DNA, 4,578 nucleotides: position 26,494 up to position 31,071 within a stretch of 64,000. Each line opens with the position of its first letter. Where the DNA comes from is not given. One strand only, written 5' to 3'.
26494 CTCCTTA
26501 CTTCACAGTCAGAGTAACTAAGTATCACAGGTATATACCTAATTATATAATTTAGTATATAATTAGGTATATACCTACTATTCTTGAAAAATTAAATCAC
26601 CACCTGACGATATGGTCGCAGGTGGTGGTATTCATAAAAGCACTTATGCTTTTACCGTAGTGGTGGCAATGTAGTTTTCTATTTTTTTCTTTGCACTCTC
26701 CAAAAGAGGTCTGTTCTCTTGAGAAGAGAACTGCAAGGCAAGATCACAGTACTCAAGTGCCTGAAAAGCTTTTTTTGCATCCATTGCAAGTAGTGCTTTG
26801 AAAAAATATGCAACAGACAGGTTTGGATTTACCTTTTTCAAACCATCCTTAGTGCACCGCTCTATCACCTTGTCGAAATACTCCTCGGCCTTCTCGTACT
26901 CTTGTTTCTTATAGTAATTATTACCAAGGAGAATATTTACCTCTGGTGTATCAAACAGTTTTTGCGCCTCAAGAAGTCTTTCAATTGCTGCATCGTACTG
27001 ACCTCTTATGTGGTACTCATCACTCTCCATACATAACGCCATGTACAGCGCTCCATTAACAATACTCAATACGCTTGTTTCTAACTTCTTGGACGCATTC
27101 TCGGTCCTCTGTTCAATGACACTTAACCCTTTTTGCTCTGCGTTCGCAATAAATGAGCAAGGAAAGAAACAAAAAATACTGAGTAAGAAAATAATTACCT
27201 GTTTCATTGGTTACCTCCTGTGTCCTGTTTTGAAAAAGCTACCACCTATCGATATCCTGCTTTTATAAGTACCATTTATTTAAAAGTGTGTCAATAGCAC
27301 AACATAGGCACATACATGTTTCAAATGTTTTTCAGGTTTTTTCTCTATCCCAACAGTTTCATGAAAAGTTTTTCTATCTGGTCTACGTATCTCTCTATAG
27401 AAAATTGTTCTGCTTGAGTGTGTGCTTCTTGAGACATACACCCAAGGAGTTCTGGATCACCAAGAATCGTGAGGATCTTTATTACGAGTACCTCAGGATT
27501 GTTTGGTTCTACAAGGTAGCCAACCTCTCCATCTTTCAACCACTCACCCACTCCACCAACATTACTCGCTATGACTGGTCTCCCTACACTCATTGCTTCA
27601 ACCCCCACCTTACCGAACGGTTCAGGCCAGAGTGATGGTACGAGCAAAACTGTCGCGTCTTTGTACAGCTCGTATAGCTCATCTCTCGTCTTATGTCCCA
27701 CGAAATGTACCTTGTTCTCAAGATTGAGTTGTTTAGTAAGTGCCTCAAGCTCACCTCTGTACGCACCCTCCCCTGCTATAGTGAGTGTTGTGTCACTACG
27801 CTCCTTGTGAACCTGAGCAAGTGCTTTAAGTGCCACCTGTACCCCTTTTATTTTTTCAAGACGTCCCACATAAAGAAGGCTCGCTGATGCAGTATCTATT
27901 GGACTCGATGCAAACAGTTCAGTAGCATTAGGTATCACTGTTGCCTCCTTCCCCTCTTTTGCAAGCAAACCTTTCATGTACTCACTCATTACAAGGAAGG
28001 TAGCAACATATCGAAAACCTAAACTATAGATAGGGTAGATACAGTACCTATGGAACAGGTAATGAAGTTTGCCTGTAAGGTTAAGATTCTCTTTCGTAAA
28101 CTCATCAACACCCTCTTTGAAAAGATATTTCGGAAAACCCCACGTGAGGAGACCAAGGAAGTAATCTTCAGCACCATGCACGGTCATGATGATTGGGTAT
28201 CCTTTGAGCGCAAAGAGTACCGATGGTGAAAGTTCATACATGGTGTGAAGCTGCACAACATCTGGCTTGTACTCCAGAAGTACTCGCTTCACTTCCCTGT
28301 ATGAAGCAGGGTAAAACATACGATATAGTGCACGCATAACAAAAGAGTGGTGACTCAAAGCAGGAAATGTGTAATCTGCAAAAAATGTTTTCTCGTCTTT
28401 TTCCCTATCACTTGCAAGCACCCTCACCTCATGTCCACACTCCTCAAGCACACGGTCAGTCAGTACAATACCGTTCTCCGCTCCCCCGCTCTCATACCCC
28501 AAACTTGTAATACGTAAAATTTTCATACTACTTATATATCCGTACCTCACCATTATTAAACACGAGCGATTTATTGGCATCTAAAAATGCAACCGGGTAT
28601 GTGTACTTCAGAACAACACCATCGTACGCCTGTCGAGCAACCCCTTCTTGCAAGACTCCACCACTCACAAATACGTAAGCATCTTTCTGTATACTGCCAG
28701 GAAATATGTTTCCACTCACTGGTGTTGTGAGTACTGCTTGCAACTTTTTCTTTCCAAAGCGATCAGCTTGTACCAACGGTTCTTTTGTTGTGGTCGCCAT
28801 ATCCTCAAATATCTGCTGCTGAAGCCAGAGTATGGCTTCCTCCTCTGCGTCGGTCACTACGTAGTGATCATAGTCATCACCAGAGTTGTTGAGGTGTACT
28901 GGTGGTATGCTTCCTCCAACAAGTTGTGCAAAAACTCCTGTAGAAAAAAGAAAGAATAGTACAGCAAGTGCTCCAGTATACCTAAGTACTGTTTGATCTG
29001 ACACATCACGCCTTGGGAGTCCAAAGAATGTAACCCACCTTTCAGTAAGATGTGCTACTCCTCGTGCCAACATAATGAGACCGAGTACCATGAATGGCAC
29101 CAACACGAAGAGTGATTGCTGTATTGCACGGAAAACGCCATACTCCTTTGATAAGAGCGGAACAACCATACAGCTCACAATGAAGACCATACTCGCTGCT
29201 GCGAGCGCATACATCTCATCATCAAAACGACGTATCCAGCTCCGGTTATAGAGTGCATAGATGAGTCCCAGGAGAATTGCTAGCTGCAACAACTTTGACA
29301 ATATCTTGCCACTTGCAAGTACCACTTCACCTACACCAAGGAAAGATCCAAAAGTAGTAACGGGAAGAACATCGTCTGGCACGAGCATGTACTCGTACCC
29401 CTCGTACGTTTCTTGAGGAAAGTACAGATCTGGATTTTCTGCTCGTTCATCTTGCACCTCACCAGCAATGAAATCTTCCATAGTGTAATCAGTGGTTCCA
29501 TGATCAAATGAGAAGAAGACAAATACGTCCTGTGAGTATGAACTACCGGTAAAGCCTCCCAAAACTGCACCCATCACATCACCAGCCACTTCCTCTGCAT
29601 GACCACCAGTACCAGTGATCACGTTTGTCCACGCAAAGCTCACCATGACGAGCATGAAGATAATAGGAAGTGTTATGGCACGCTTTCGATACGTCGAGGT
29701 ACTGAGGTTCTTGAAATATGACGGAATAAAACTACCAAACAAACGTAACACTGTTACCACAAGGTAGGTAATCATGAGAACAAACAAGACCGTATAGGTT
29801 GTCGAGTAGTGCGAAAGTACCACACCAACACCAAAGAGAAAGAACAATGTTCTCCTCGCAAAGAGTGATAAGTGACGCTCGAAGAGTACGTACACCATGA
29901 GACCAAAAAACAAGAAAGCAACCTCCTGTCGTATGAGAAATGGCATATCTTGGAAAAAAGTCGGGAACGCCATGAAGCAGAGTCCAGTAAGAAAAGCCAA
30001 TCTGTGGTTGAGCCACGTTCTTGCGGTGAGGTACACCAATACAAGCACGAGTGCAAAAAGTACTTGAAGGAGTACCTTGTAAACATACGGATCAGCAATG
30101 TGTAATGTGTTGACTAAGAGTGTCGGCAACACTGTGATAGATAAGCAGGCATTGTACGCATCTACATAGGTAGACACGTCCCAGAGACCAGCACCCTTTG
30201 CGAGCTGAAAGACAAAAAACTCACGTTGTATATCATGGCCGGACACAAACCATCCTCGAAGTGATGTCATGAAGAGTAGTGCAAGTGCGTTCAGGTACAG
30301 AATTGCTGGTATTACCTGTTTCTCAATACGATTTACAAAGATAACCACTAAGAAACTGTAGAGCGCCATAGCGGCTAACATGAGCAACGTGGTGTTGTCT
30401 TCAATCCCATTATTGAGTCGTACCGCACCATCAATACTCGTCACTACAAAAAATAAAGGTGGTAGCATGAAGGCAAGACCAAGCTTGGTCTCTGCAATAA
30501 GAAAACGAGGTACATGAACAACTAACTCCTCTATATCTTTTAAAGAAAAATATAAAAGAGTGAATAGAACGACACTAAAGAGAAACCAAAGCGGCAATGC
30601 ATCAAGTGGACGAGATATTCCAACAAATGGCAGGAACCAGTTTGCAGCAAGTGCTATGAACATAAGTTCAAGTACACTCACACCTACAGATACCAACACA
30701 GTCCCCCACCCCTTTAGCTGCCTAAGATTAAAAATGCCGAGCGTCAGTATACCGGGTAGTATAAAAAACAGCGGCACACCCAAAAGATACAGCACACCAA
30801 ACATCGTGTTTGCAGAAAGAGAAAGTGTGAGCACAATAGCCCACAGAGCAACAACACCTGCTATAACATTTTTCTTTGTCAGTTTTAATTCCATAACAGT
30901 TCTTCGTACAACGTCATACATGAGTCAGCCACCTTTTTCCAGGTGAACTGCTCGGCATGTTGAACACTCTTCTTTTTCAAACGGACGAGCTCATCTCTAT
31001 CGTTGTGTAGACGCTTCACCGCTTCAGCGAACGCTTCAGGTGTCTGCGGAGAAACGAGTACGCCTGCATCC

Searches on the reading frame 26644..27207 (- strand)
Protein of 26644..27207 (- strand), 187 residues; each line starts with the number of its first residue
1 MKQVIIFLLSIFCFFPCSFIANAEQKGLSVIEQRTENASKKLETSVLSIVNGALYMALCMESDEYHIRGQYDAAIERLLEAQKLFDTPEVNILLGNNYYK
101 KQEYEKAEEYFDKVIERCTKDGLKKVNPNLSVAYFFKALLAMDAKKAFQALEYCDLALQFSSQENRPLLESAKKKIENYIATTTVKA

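Call 7: search_protein_families(library=pfam, proteins=[window:26644-27207:-], max_evalue=0.1)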
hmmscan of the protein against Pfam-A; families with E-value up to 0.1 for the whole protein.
window:26644-27207:- (187 aa): 12 families
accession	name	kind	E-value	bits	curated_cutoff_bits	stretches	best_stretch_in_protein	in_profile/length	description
PF07719.23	TPR_2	-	3.7e-10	39.6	27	1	89-118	2-31/34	Tetratricopeptide repeat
PF13424.12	TPR_12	-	6.2e-07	30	30.1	1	90-121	5-36/77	Tetratricopeptide repeat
PF00515.34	TPR_1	-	1.2e-06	28.5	27.8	1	93-117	6-30/34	Tetratricopeptide repeat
PF13432.12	TPR_16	-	2.6e-06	28.2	32.7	1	68-118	10-61/65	Tetratricopeptide repeat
PF13181.12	TPR_8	-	3.3e-06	27.3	25.7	1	89-117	2-30/34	Tetratricopeptide repeat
PF13414.12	TPR_11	-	0.00033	20.7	26.8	1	63-83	2-22/42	TPR repeat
PF14559.12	TPR_19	-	0.0016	19.2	25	1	68-116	4-53/68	Tetratricopeptide repeat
PF02996.22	Prefoldin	-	0.0019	18.6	23.2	1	83-120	54-91/120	Prefoldin subunit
PF13374.12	TPR_10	-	0.0028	18.1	27.5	1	94-119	8-33/42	Tetratricopeptide repeat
PF13176.12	TPR_7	-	0.0031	17.9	27.9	0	93-122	4-33/36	Tetratricopeptide repeat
PF13428.12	TPR_14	-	0.006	17.6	23.5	0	89-121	2-34/44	Tetratricopeptide repeat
PF13174.12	TPR_6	-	0.013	16.6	26.3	0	94-117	6-29/33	Tetratricopeptide repeat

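Call 57: find_encoding_contigs(protein=window:26644-27207:-, flank=10000, max_places=6)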
Protein window:26644-27207:- (187 aa): 1 contig read that carries it; 1 place shown.
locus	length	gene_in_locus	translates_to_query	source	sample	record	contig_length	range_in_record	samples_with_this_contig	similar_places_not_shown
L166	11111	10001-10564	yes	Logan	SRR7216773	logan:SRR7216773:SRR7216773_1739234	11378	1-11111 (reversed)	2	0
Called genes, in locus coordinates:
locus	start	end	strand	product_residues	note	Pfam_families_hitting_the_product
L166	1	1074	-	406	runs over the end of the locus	-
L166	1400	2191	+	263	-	PF00535:Glycos_transf_2, PF13641:Glyco_tranf_2_3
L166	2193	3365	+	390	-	PF13439:Glyco_transf_4, PF13579:Glyco_trans_4_4, PF20706:GT4-conflict, PF00534:Glycos_transf_1, PF13692:Glyco_trans_1_4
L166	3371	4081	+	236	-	PF01522:Polysacc_deac_1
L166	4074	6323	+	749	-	PF13439:Glyco_transf_4, PF13579:Glyco_trans_4_4, PF20706:GT4-conflict, PF00534:Glycos_transf_1, PF13692:Glyco_trans_1_4, PF13524:Glyco_trans_1_2, PF13439:Glyco_transf_4, PF13579:Glyco_trans_4_4, +5 more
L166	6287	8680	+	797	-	PF09971:DUF2206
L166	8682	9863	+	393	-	PF13439:Glyco_transf_4, PF13579:Glyco_trans_4_4, PF20706:GT4-conflict, PF00534:Glycos_transf_1, PF13692:Glyco_trans_1_4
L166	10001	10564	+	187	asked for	PF13181:TPR_8 (faint), PF13424:TPR_12 (faint), PF13432:TPR_16 (faint), PF00515:TPR_1 (weak), PF07719:TPR_2 (weak)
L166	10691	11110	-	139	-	?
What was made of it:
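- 26644..27207 (-): TPR protein convergent with B. It was used to recover Logan contig L166. Calls 7, 57.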

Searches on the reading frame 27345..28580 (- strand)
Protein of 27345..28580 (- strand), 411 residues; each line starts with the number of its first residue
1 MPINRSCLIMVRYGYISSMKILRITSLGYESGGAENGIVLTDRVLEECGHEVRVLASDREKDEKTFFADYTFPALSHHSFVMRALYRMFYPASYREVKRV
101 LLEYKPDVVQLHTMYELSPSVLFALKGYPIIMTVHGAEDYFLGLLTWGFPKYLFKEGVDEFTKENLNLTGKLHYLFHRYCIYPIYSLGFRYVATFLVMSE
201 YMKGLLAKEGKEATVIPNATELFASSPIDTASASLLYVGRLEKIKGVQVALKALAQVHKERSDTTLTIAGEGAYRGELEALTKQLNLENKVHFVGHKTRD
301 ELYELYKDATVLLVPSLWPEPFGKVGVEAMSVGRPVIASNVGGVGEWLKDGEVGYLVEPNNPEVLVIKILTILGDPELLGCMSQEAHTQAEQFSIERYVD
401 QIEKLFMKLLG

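Call 7: search_protein_families(library=pfam, proteins=[window:27345-28580:-], max_evalue=0.1)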
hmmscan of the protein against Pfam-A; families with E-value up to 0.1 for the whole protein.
window:27345-28580:- (411 aa): 7 families
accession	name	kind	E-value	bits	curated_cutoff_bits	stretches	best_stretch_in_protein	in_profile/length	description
PF00534.26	Glycos_transf_1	-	7.6e-43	146.4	26.4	1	220-386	3-169/172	Glycosyl transferases group 1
PF13692.12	Glyco_trans_1_4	-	1e-34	120.3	27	1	234-375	3-142/142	Glycosyl transferases group 1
PF13439.12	Glyco_transf_4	-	6e-16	59.4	28.5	1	32-220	2-166/170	Glycosyltransferase Family 4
PF20706.3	GT4-conflict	-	2.1e-14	53.8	26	1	227-351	192-323/385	Family 4 Glycosyltransferase in conflict systems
PF13579.12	Glyco_trans_4_4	-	8.8e-09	36.3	29.7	1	43-218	12-157/158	Glycosyl transferase 4-like domain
PF13524.12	Glyco_trans_1_2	-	0.00073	20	25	1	254-401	6-141/144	Glycosyl transferase-like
PF13477.12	Glyco_trans_4_2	-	0.00095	19.8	23.4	1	45-137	20-109/139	Glycosyl transferase 4-like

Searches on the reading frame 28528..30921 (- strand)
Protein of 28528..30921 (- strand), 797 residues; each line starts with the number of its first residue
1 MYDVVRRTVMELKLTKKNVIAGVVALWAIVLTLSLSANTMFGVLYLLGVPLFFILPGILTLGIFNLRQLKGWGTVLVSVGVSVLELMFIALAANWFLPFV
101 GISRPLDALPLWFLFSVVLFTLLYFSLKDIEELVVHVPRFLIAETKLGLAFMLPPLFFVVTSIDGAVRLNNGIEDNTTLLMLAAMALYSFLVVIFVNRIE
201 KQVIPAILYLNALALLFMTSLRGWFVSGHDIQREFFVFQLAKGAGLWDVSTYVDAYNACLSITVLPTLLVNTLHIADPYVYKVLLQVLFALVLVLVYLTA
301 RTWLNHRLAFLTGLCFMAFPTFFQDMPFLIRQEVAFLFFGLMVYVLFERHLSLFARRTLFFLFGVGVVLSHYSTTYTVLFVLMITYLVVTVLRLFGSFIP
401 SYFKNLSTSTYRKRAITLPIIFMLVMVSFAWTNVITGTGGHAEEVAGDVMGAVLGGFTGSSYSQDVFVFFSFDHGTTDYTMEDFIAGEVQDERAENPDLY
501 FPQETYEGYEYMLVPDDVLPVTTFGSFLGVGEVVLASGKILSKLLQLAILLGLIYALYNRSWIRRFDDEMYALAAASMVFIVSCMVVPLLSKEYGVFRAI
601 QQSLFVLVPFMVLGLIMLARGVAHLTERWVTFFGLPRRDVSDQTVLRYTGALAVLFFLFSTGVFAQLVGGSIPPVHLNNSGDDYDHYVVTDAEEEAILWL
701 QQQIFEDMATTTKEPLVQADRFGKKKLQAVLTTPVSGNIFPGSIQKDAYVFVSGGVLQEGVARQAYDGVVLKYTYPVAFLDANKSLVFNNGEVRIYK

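Call 48: search_protein_families(library=pfam, proteins=[window:28528-30921:-], max_evalue=0.00001)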
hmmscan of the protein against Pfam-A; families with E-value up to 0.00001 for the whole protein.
window:28528-30921:- (797 aa): 1 family
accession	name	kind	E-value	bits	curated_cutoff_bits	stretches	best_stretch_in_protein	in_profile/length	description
PF09971.14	DUF2206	-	6.2e-23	81.7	35.6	2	539-796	118-368/368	Predicted membrane protein (DUF2206)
